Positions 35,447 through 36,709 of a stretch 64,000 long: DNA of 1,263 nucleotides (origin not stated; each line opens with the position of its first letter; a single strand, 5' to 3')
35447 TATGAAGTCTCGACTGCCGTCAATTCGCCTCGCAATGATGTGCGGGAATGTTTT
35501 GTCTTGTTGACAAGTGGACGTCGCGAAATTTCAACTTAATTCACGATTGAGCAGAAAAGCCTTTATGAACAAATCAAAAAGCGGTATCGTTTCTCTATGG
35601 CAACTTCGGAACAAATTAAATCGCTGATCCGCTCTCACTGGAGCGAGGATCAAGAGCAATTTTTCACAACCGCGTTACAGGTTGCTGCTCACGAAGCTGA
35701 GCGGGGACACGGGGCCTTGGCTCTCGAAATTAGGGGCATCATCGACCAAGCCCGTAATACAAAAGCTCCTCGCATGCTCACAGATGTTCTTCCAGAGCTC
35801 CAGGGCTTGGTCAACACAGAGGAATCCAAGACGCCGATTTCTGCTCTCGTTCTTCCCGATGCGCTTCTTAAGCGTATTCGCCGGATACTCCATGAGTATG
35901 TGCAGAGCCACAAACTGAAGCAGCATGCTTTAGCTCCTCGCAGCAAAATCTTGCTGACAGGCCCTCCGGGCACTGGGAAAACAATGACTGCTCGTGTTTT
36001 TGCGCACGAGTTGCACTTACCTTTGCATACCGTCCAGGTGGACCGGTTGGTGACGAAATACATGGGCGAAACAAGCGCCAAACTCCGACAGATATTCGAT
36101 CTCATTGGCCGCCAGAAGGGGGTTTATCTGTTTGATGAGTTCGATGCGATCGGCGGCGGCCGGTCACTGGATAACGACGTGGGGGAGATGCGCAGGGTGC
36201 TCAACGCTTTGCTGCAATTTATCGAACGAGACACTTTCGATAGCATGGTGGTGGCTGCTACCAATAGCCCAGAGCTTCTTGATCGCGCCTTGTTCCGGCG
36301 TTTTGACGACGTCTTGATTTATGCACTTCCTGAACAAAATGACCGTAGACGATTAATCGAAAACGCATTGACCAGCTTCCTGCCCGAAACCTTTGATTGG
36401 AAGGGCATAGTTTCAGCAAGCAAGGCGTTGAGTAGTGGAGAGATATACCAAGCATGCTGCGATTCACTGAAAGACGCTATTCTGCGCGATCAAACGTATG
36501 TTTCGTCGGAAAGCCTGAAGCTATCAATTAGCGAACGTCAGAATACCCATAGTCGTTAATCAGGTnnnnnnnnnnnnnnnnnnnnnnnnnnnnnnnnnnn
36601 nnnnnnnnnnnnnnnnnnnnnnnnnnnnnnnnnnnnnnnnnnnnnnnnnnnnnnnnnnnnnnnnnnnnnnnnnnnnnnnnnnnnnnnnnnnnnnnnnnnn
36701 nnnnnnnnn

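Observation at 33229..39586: Integrase-associated islet carrying an AAA-ATPase plus S8-subtilase pair resembling the IetAS anti-phage system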

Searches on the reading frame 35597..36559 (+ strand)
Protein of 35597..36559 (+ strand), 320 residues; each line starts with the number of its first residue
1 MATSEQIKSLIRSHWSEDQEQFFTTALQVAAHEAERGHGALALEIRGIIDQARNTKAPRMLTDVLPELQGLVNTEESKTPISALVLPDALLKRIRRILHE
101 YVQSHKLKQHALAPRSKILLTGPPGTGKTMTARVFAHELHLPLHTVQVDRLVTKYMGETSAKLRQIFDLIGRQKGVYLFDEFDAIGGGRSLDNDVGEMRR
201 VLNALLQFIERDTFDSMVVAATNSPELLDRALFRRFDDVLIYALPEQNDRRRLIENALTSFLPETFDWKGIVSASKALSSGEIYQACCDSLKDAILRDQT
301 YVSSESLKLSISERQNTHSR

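Call 3: search_protein_families(library=padloc, proteins=[window:35597-36559:+], max_evalue=0.01)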
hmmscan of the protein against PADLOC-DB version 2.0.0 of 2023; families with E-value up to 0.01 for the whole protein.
window:35597-36559:+ (320 aa): 11 families
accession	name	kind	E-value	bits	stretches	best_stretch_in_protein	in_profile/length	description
PDLC02196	IetA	-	1.5e-69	233.2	1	1-317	1-324/374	-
PDLC04232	IetA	-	2.3e-62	209.3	1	1-316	1-318/330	-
PDLC02195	IetA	-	2.2e-52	176.7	1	82-307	104-330/395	-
PDLC04231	IetA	-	1.5e-40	137.7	1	1-259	1-261/262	-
PDLC00914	TRIP13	-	2.2e-13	48.3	1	84-277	42-250/302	TRIP13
PDLC00915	TRIP13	-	4.7e-13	47.2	1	78-267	25-232/302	TRIP13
PDLC03838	DolB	-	3e-06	24.7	1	118-184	169-240/375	-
PDLC04140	mad8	-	0.00017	19.2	1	112-163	24-70/314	mads_8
PDLC02793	SspF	-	0.0012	15.3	1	102-230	38-146/600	SspF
PDLC03920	MkoA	-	0.0053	13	1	107-132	623-648/1112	-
PDLC05079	PDC-S73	-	0.0073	13.1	0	90-137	164-213/752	-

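Call 4: search_protein_families(library=pfam, proteins=[window:35597-36559:+], max_evalue=0.01)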
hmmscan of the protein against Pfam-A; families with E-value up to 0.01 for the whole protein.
window:35597-36559:+ (320 aa): 13 families
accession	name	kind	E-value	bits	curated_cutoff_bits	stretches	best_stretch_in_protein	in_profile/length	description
PF00004.35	AAA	-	4.4e-30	105.2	21.2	1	118-239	1-126/131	ATPase family associated with various cellular activities (AAA)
PF13401.12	AAA_22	-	1.1e-06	29.4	27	1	118-174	8-62/130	AAA domain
PF07728.20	AAA_5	-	5.7e-06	26.8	22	1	118-153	2-38/139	AAA domain (dynein-related subfamily)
PF13191.12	AAA_16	-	3.2e-05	24.9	32.6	1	116-209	25-124/167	AAA ATPase domain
PF20720.3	nSTAND3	-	4.1e-05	23.8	27.2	1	105-202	7-92/155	Novel STAND NTPase 3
PF05496.18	RuvB_N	-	0.0002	21.6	27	1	94-146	15-64/159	Holliday junction DNA helicase RuvB P-loop domain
PF13238.12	AAA_18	-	0.00065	20.6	29.4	1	118-234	1-111/128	AAA domain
PF13481.12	AAA_25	-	0.00096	19.3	27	0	113-136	31-54/195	AAA domain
PF01078.27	Mg_chelatase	-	0.0015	18.4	20.3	1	110-136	17-43/207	Magnesium chelatase, subunit ChlI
PF13086.12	AAA_11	-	0.0034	17.6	27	1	109-140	11-42/257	AAA domain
PF13521.12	AAA_28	-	0.0035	18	27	1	117-165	1-45/164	AAA domain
PF13479.12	AAA_24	-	0.0042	17.4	27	0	117-141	4-28/195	AAA domain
PF12775.13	AAA_7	-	0.0084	16.1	25.8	0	102-140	20-58/181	P-loop containing dynein motor region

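Call 5: search_protein_families(library=ncbifam, proteins=[window:35597-36559:+], max_evalue=0.01)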
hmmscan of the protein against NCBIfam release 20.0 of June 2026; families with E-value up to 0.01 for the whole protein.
window:35597-36559:+ (320 aa): 32 families (the best 25 are shown)
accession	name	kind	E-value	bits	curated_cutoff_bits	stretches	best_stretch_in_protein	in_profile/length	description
NF042959.1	IteA_antiphage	equivalog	2.8e-60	204.4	510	1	71-311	81-321/367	anti-phage ATPase IteA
NF003069.1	PRK03992.1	subfamily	1.3e-27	97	500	1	105-312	155-370/379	proteasome-activating nucleotidase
TIGR01242.2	TIGR01242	subfamily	1.5e-25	90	500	1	108-313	141-354/362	proteasome-activating nucleotidase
TIGR01241.2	FtsH_fam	equivalog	3.4e-21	75.6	600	1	118-256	198-343/598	ATP-dependent zinc metalloprotease FtsH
NF047747.1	PrtsmActNtasePan2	equivalog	8.5e-21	74.6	700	1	103-308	173-386/397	proteasome-activating nucleotidase Pan2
TIGR01243.1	CDC48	subfamily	1.9e-20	72.8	802.65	1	108-255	480-632/733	CDC48 family AAA ATPase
NF047748.1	PrtsmActNtasePan1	equivalog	6.7e-20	71.5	750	1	107-307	174-382/405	proteasome-activating nucleotidase Pan1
NF041006.2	cell_div_CdvC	equivalog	8.3e-18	64.4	650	1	116-256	135-284/370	cell division protein CdvC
NF008004.0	PRK10733.1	equivalog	5.1e-17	61.1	1008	1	116-255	186-332/644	ATP-dependent zinc metalloprotease FtsH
TIGR03689.1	pup_AAA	equivalog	3e-10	39.4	504.75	1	106-267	207-387/512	proteasome ATPase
TIGR03922.1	T7SS_EccA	equivalog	6.4e-10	38.2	466.65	1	116-224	313-425/557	type VII secretion AAA-ATPase EccA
NF003229.0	PRK04195.1-5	equivalog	6.3e-08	31.7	280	1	94-203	25-129/413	replication factor C large subunit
TIGR02880.1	cbbX_cfxQ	equivalog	1.3e-06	27.9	459.25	1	106-221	49-166/284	CbbX protein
TIGR02881.1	spore_V_K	equivalog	1.7e-06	27.3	422.95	1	116-222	43-150/261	stage V sporulation protein K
TIGR00382.1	clpX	equivalog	4.2e-06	26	370.75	1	91-210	95-221/414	ATP-dependent protease ATP-binding subunit ClpX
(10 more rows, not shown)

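Call 20: search_solved_structures(query=window:35597-36559:+, max_evalue=1e-10)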
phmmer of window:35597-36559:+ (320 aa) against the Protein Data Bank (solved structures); distinct sequences matched with E-value up to 1e-10: 258 (the best 60 are shown).
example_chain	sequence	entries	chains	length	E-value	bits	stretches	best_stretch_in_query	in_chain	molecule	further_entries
8rhn_K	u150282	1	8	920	1.9e-38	135.5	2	90-258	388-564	ATPase family gene 2 protein homolog A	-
9bji_A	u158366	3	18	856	1.9e-38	135.5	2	106-295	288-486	Nuclear valosin-containing protein-like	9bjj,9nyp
9m4n_A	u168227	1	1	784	3e-38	134.9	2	94-296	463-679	Cell division control protein 48 homolog A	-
9m3v_A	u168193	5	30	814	3.4e-38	134.7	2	94-296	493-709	Cell division control protein 48 homolog A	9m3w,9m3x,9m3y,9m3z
7rlh_A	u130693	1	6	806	7.6e-38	133.5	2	98-295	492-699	Transitional endoplasmic reticulum ATPase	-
7rlg_A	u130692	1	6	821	8.1e-38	133.4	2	98-295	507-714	Transitional endoplasmic reticulum ATPase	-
7wub_D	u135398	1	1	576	8.5e-38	133.4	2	98-295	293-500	Transitional endoplasmic reticulum ATPase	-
7wub_C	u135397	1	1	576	9e-38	133.3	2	98-295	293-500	Transitional endoplasmic reticulum ATPase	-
6mck_A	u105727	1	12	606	1.1e-37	133.1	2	98-295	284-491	Transitional endoplasmic reticulum ATPase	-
9lgo_A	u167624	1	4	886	1.1e-37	133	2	90-258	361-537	ATPase family gene 2 protein homolog A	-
7rlb_A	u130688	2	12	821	1.9e-37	132.3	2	98-295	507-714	Transitional endoplasmic reticulum ATPase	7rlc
7rlj_A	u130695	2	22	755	2.3e-37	132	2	98-295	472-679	Transitional endoplasmic reticulum ATPase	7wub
8yka_A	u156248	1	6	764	2.4e-37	131.9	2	98-295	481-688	Transitional endoplasmic reticulum ATPase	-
9ox9_A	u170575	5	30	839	2.5e-37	131.8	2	94-297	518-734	vesicle-fusing ATPase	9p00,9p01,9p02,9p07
7y4w_A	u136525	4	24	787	2.7e-37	131.7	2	98-295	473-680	Transitional endoplasmic reticulum ATPase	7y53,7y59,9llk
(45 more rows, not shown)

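Call 65: search_protein_families(library=phrogs, proteins=[window:35597-36559:+], max_evalue=0.001)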
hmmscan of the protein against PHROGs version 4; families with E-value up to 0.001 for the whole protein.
window:35597-36559:+ (320 aa): 16 families
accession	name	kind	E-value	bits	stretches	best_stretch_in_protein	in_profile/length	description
phrog_3757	-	unknown function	7.2e-87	293.2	1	1-316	1-329/367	-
phrog_10401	-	other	1.9e-34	120.4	1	91-282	435-627/667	ATPase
phrog_8638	-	unknown function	1.4e-25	90.9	1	104-306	294-505/568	-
phrog_30773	-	unknown function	3.6e-20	72.8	1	117-254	198-343/666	-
phrog_9172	-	unknown function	2.5e-18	67.2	1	84-256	83-256/509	-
phrog_7485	-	unknown function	1.9e-11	44.6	1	74-234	185-349/430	-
phrog_4339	-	unknown function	2e-08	34.8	1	89-146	31-82/552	-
phrog_168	-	DNA, RNA and nucleotide metabolism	2.3e-07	31.8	1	115-241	42-155/314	clamp loader of DNA polymerase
phrog_5846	-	DNA, RNA and nucleotide metabolism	3.2e-07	31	1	115-254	38-163/380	clamp loader of DNA polymerase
phrog_11838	-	DNA, RNA and nucleotide metabolism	1e-06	29.2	1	116-190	41-115/420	clamp loader of DNA polymerase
phrog_29662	-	other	6.4e-06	26.2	1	116-254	350-482/548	ATP-dependent protease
phrog_2107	-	other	0.00012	22.8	1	117-161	5-49/201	thymidylate kinase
phrog_4871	-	other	0.00032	20.3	0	114-140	495-521/764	ATP-dependent protease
phrog_5534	-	unknown function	0.00054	20.3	1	93-213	11-128/273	-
phrog_249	-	moron, auxiliary metabolic gene and host takeover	0.00055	20.4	1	105-183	119-203/380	porphyrin biosynthesis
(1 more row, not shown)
